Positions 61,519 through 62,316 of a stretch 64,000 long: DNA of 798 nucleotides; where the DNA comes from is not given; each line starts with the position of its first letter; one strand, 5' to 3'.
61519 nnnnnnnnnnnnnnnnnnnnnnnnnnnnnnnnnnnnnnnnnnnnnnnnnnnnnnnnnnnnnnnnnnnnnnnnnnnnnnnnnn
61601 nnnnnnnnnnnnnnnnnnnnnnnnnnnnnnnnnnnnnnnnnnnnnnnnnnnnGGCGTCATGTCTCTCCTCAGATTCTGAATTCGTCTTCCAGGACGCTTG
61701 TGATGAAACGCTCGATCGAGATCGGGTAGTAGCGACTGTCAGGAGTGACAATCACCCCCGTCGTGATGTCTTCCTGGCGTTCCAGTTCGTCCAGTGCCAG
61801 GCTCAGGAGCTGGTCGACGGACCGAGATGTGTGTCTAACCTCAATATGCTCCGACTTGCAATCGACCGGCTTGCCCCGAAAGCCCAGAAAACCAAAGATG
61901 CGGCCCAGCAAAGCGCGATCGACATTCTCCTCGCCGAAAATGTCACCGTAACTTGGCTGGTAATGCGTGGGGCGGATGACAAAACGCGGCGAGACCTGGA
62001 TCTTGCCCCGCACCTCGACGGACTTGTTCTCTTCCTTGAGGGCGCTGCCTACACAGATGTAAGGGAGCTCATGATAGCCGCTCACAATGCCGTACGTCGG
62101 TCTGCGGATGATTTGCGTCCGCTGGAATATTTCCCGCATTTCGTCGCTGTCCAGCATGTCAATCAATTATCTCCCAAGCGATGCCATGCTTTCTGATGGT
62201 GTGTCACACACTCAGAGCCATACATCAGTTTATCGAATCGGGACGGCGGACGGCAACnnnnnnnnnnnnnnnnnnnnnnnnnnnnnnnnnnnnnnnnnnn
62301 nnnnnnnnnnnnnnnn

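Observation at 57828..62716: Five-gene minus-strand operon of uncharacterised membrane, coiled-coil and secreted proteins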

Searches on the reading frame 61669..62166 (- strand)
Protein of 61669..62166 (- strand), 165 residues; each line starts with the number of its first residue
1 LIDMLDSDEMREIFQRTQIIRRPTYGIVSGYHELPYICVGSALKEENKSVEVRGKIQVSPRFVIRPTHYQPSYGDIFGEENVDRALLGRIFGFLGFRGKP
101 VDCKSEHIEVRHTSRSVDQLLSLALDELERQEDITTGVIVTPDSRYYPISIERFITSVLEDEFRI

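Call 3: search_protein_families(library=pfam, proteins=[window:61669-62166:-], max_evalue=1)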
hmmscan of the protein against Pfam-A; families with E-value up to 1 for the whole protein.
window:61669-62166:- (165 aa): 0 families

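Call 4: search_protein_families(library=ncbifam, proteins=[window:61669-62166:-], max_evalue=1)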
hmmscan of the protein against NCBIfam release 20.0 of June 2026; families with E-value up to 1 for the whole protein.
window:61669-62166:- (165 aa): 0 families

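Call 7: search_solved_structures(query=window:61669-62166:-, max_evalue=10)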
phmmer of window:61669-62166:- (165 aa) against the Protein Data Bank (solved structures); distinct sequences matched with E-value up to 10: 1.
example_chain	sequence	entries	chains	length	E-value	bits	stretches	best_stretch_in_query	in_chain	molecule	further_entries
9zru_a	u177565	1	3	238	0.49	13.6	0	2-75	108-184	HA2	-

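Call 17: find_homologous_proteins(query=window:61669-62166:-, max_evalue=0.001)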
Query window:61669-62166:- (165 aa): 467 proteins with E <= 0.001 among 523 candidates; the best 120 are listed.
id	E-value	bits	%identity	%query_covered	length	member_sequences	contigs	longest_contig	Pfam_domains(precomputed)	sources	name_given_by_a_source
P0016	7.6e-102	356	100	98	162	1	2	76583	-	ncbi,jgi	jgi:hypothetical protein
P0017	2.3e-96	338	93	98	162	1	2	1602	-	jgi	-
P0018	4.9e-77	275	76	97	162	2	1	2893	-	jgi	-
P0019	1.1e-76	274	72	96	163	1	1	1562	-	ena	-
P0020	1.1e-75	271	72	97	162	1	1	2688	-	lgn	-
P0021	1.2e-75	271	72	98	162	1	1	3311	-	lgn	-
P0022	2.1e-75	270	72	97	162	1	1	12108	-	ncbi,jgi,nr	ncbi:MAG: hypothetical protein RBU21_06470 [FCB group bacterium]|jgi:hypothetical protein|nr:hypothe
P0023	3.5e-75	269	70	96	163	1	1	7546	-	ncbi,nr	ncbi:MAG: hypothetical protein QG656_2534 [Candidatus Hydrogenedentes bacterium]|nr:hypothetical pro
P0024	6.4e-75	268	71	98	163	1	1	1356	-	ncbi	-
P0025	1.3e-74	267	68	98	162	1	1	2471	-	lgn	-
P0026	1.4e-74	267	72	98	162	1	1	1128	-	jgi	jgi:hypothetical protein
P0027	2.4e-74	267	68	98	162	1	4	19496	-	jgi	jgi:hypothetical protein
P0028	5.5e-74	265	70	98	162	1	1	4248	-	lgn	-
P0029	7.4e-74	265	70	98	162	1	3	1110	-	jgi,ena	-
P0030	9.7e-74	265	71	96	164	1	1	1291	-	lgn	-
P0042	9.4e-73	261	69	98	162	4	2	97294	-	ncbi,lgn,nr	ncbi:MAG: hypothetical protein IT365_16555 [Candidatus Hydrogenedentes bacterium]|nr:hypothetical pr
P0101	3.7e-70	253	67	98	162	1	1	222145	-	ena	-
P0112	9.2e-70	252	68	95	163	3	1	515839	-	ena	-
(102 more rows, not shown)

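Call 27: predict_structure(alignment_id=A2)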
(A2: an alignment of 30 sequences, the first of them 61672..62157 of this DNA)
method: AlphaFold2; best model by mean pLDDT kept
length: 162 residues; sequences in the alignment: 30
mean_pLDDT: 41.3   pTM: 0.36
mean pLDDT of the five models: 41.3, 41.1, 39.3, 36.3, 34.5
residues with pLDDT >= 90: 0; 70-90: 0; 50-70: 34; < 50: 128
segments of 3 or more residues with pLDDT < 50: 1-30, 34-41, 54-103, 125-162
pLDDT, mean of each block of 10 residues (from residue 1): 40 36 35 48 53 41 36 36 31 34 53 58 47 33 35 46 37
secondary structure, 60 per line:
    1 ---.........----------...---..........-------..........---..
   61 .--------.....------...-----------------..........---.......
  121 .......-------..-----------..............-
elements in order: H4-12 E23-25 E29-38 E46-55 E59-61 H70-74 E101-110 H114-127 H148-161

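Call 29: search_protein_representatives(alignment_id=A2)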
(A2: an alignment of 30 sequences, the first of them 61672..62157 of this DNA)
Query: 30 sequences, 163 profile positions. Proteins with E-value up to 0.001 (for the whole library): 127; up to 1e-10: 76; up to 1e-30: 18. The best 127 are listed.
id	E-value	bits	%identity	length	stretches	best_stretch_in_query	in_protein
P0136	2.5e-77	274.4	-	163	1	1-162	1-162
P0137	3.5e-44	166.6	-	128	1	8-115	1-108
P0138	7.4e-44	165.6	-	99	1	4-100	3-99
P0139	3.5e-43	163.4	-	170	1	8-161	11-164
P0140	6.4e-42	159.3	-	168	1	6-162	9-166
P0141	1.5e-41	158.0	-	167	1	6-162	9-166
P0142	1.7e-41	157.9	-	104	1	61-162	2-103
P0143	4.7e-39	149.9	-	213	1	6-162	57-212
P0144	2.4e-38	147.6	-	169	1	6-163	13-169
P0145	3.8e-38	147.0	-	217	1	5-162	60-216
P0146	1.4e-35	138.7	-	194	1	6-155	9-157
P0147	5.0e-35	136.9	-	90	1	68-150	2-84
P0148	9.7e-34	132.7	-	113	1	1-82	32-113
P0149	2.8e-33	131.2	-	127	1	1-87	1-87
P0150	3.1e-33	131.0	-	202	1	12-162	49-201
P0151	4.8e-33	130.4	-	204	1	8-161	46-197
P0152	1.0e-31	126.0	-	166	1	4-162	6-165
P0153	1.9e-31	125.2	-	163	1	6-160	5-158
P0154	4.8e-29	117.4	-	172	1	8-162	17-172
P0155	2.7e-28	114.9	-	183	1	5-161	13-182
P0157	2.0e-23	99.2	-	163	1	6-135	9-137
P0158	2.4e-23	98.9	-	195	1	4-114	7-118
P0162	1.9e-22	95.9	-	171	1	6-161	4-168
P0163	2.3e-21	92.5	-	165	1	4-162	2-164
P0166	2.5e-20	89.1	-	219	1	5-132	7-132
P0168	1.2e-19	86.8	-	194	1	5-128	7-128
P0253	1.0e-04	38.3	-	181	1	6-142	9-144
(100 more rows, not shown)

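Call 30: list_cluster_members(proteins=[P0139, P0140, P0143, P0144, P0145, P0146, P0150, P0152, P0154, P0162])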
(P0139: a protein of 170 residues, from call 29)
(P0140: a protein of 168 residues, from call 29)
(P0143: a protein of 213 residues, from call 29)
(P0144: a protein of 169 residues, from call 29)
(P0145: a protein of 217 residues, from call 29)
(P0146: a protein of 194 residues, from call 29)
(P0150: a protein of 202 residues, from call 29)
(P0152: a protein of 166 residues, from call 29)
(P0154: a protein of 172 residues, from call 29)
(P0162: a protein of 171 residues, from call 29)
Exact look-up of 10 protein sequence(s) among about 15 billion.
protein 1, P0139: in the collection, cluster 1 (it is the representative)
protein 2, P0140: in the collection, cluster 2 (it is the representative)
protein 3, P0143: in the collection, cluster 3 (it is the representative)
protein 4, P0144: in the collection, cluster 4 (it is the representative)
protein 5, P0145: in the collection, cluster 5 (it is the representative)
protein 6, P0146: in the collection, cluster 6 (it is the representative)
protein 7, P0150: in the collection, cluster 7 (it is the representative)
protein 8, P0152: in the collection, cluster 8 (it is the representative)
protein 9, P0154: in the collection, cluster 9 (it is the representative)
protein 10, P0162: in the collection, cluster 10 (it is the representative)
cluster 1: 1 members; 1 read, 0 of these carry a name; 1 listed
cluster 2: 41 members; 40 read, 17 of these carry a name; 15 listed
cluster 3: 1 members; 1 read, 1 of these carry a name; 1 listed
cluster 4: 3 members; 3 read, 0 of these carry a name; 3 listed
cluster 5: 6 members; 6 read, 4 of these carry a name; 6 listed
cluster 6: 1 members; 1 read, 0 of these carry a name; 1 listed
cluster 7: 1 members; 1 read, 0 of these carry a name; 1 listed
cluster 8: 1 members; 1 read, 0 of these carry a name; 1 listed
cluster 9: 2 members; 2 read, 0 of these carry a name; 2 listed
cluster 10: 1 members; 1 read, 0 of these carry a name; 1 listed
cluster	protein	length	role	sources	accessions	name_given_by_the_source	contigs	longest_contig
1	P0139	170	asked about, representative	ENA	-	-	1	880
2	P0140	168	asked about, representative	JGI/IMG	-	-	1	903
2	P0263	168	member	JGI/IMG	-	hypothetical protein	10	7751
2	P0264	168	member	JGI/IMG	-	hypothetical protein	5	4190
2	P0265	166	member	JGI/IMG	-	hypothetical protein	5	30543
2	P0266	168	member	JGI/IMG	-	hypothetical protein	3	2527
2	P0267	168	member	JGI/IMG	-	hypothetical protein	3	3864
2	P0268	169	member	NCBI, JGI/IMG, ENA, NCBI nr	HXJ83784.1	MAG TPA: hypothetical protein VMS64_34500 [Candidatus Methylomirabilis sp.] | hypothetical protein [Candidatus Methylomirabilis sp.]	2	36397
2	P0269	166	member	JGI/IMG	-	hypothetical protein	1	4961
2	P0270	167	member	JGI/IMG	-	hypothetical protein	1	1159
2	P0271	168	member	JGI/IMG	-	hypothetical protein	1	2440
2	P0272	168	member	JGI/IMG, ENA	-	hypothetical protein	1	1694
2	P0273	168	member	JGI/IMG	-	hypothetical protein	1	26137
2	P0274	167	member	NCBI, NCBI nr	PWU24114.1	MAG: hypothetical protein C5B48_07460 [Candidatus Rokuibacteriota bacterium] | MAG: hypothetical protein C5B48_07460 [Candidatus Rokubacteria bacterium]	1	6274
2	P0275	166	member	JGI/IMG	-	hypothetical protein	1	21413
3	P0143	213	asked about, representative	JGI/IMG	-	hypothetical protein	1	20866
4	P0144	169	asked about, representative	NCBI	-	-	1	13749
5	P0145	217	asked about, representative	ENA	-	-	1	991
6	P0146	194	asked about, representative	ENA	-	-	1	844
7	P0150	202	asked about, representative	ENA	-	-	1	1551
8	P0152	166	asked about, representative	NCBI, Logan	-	-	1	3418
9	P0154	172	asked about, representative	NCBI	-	-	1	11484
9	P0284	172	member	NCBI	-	-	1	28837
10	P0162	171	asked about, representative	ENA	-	-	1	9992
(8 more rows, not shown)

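Call 36: find_related_loci(query=A4, collection=metagenome_contigs, flank=8000)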
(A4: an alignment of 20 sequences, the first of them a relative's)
Query A4 (169 aa) in metagenome_contigs; peptide patterns used: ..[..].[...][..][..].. (x = any residue, [..] = any of these).
600 stretches matched a pattern (row limit reached: there are more); 566 encode a relative of the query (tblastn E <= 1e-3); the best 80 are kept; 80 distinct loci.
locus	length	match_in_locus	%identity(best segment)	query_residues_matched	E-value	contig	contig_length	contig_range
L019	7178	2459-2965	100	1-169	3e-111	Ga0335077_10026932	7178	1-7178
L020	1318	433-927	95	5-169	6e-112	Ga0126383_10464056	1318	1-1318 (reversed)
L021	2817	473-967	93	5-169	2e-106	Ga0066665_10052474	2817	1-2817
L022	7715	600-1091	94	6-169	4e-103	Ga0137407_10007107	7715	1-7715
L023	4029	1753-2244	94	6-169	7e-104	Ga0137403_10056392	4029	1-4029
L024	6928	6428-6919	94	6-169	7e-103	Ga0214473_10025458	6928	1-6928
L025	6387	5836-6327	94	6-169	4e-103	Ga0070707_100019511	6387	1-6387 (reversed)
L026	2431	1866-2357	94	6-169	4e-107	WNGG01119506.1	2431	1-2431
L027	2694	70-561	94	6-169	2e-106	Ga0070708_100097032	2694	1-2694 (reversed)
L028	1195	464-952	94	6-168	2e-111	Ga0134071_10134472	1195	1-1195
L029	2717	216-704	94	6-168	1e-105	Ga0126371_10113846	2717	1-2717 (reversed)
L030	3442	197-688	93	5-168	6e-104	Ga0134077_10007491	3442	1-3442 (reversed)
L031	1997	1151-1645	93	5-169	1e-107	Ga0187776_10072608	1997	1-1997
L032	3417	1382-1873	94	6-169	2e-103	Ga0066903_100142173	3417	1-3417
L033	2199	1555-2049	92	5-169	3e-106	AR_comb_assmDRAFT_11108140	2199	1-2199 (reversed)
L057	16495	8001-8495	86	5-169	2e-97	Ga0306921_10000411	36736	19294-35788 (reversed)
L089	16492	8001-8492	87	5-168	5e-97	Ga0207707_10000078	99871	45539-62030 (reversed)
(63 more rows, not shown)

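Call 38: search_protein_families(library=pfam, proteins=[L057:4143-5369:+, L057:5427-6365:+, L057:6376-7326:+, L057:7430-7990:+, L057:8549-10354:+, L057:10332-12335:+, L089:5909-7333:+, L089:7428-7985:+, L089:8521-9036:+, L089:8919-9872:+], max_evalue=0.001)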
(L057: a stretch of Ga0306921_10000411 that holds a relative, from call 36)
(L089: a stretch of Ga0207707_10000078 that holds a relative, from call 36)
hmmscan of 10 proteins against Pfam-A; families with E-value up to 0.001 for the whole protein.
L057:4143-5369:+ (408 aa): 4 families
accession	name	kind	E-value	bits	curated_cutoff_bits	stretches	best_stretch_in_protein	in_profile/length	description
PF00441.29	Acyl-CoA_dh_1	-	9.3e-35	120.4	22.4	1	253-385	1-133/150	Acyl-CoA dehydrogenase, C-terminal domain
PF02771.21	Acyl-CoA_dh_N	-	6.9e-25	88.1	22.9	1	27-137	1-113/113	Acyl-CoA dehydrogenase, N-terminal domain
PF02770.24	Acyl-CoA_dh_M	-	5.8e-20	71.7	33.3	1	142-241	1-97/97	Acyl-CoA dehydrogenase, middle domain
PF08028.16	Acyl-CoA_dh_2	-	9.1e-15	55.6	22.7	1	270-379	3-122/134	Acyl-CoA dehydrogenase, C-terminal domain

L057:5427-6365:+ (312 aa): 2 families
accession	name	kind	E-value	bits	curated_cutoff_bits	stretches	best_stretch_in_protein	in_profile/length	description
PF00753.33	Lactamase_B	-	2.4e-08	34.6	22.7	1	80-156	35-97/196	Metallo-beta-lactamase superfamily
PF12706.13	Lactamase_B_2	-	6.4e-05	23.1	27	1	83-132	25-69/200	Beta-lactamase superfamily domain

L057:6376-7326:+ (316 aa): 1 family
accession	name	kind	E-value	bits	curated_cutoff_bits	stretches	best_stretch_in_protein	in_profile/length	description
PF00682.25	HMGL-like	-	7.9e-46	157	29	1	7-279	2-259/260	HMGL-like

L057:7430-7990:+ (186 aa): 3 families
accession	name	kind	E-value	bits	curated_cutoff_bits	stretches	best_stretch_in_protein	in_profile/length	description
PF01596.23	Methyltransf_3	-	1.3e-18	67.5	22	1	20-147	23-155/204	O-methyltransferase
PF13578.12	Methyltransf_24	-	2.3e-14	54.6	26.3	1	46-146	1-104/105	Methyltransferase domain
PF08241.18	Methyltransf_11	-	0.00078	20.5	21.2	0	47-118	2-66/95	Methyltransferase domain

L057:8549-10354:+ (601 aa): 2 families
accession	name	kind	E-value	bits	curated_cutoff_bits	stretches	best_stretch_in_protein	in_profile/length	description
PF00528.27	BPD_transp_1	-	1.1e-31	110.4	26.4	1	417-600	1-183/184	Binding-protein-dependent transport system inner membrane component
PF12911.12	OppC_N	-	0.00011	22.5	23.9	1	332-375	10-53/53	N-terminal TM domain of oligopeptide transport permease C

L057:10332-12335:+ (667 aa): 1 family
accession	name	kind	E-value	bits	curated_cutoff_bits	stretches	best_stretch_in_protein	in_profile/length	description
PF00496.27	SBP_bac_5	-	1e-84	285.2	32.4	1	230-585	1-363/368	Bacterial extracellular solute-binding proteins, family 5 Middle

L089:5909-7333:+ (474 aa): 1 family
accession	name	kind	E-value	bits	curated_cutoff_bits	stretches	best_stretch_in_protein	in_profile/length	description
PF00682.25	HMGL-like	-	1.1e-48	166.4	29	1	165-437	2-259/260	HMGL-like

L089:7428-7985:+ (185 aa): 3 families
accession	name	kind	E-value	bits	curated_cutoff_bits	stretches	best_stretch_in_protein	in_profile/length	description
PF01596.23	Methyltransf_3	-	4.4e-19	69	22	1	19-146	23-155/204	O-methyltransferase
PF13578.12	Methyltransf_24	-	3.2e-13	50.9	26.3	1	45-145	1-104/105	Methyltransferase domain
PF01135.25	PCMT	-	0.00099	19.4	20.3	0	43-101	76-133/210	Protein-L-isoaspartate(D-aspartate) O-methyltransferase (PCMT)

L089:8521-9036:+ (171 aa): 1 family
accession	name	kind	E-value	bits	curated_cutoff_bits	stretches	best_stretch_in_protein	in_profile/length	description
PF12867.12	DinB_2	-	2.7e-21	76.8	24.8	1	19-166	2-128/128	DinB superfamily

L089:8919-9872:+ (317 aa): 1 family
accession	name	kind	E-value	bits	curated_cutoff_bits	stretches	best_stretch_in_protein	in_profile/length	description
PF02596.20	DUF169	-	6.4e-42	144.2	27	1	64-273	2-209/209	Uncharacterised ArCR, COG2043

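Call 47: predict_structure(alignment_id=A5)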
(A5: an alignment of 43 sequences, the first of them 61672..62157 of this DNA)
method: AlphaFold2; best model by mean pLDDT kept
length: 162 residues; sequences in the alignment: 43
mean_pLDDT: 82.7   pTM: 0.77
mean pLDDT of the five models: 82.7, 82.5, 81.2, 81.0, 80.6
residues with pLDDT >= 90: 71; 70-90: 52; 50-70: 39; < 50: 0
segments of 3 or more residues with pLDDT < 50: none
pLDDT, mean of each block of 10 residues (from residue 1): 83 94 70 90 81 85 63 65 75 74 89 94 96 93 91 85 65
secondary structure, 60 per line:
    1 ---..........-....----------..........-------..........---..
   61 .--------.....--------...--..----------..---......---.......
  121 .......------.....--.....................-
elements in order: H4-13 E15-18 E29-38 E46-55 E59-61 H70-74 E83-85 E105-110 H114-127 E134-138 H141-161

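Call 55: fold_search(model_id=the predicted structure, library=pdb)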
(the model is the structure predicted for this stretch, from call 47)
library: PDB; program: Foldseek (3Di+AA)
matches with E <= 10: 607; with E <= 0.001: 0
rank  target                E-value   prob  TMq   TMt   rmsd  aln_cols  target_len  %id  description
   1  2knr_MODEL_1_A        3.0e-02  0.93  0.33  0.43  12.1       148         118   10  Solution structure of protein Atu0922 from A. tumefaciens. Northeast Structural Genomics Consortium target AtT (released 2009-11-03)
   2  6ozm_A                1.6e-01  0.18  0.23  0.17  14.0       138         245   12  Crystal structure of Mus musculus (Mm) Endonuclease V in complex with a 23mer RNA oligo containing an inosine after a  (released 2019-09-04)
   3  6ozl_B                2.1e-01  0.15  0.22  0.16  15.7       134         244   11  Crystal structure of Mus musculus (Mm) Endonuclease V in complex with a 23mer RNA oligo containing an inosine after a  (released 2019-09-04)
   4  6ozk_B                3.0e-01  0.14  0.23  0.17  15.6       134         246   11  Crystal structure of Mus musculus (Mm) Endonuclease V in complex with a 23mer RNA oligo containing an inosine after 68 (released 2019-09-04)
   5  5aoy                  3.2e-01  0.13  0.23  0.17  15.5       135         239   12  Structure of mouse Endonuclease V (released 2016-05-04)
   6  6ozo_A                3.8e-01  0.12  0.23  0.17  14.0       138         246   12  Crystal structure of Mus musculus (Mm) Endonuclease V in complex with a 23mer RNA oligo containing an inosine after a  (released 2019-09-04)
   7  3hd0_B                3.8e-01  0.03  0.12  0.10  14.8        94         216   12  Crystal structure of Tm1865, an Endonuclease V from Thermotoga Maritima (released 2009-07-14)
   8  6ozf_A                4.1e-01  0.02  0.12  0.10  15.7       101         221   14  Crystal structure of Thermotoga maritima (Tm) Endonuclease V (D110N) in complex with a 12mer DNA containing an inosine (released 2019-09-04)
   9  3hd0_A                4.9e-01  0.03  0.12  0.09  15.5       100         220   13  Crystal structure of Tm1865, an Endonuclease V from Thermotoga Maritima (released 2009-07-14)
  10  6oze                  5.2e-01  0.09  0.21  0.16  15.7       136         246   12  Crystal structure of the catalytic domain of human Endonuclease V (C140S/C225S/C226A/C228S) (released 2019-09-04)
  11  2w35_A                5.2e-01  0.03  0.13  0.10  15.2        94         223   13  Structures of endonuclease V with DNA reveal initiation of deaminated adenine repair (released 2009-01-20)
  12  6ozr_B                5.9e-01  0.11  0.23  0.17  15.7       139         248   12  Crystal structure of Mus musculus (Mm) Endonuclease V in complex with a 23mer RNA oligo containing an inosine after a  (released 2019-09-04)
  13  2w36_A                6.3e-01  0.02  0.12  0.10  15.3        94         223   13  Structures of endonuclease V with DNA reveal initiation of deaminated adenine repair (released 2009-01-20)
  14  6ozq_B                6.6e-01  0.10  0.23  0.17  15.7       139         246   12  Crystal structure of Mus musculus (Mm) Endonuclease V (K155M) in complex with a 23mer RNA oligo containing an inosine  (released 2019-09-04)
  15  4goq_A                7.5e-01  0.21  0.29  0.40  11.4       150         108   11  Crystal structure of a DUF1491 family protein (CC_1065) from Caulobacter crescentus CB15 at 1.87 A resolution (released 2012-09-19)
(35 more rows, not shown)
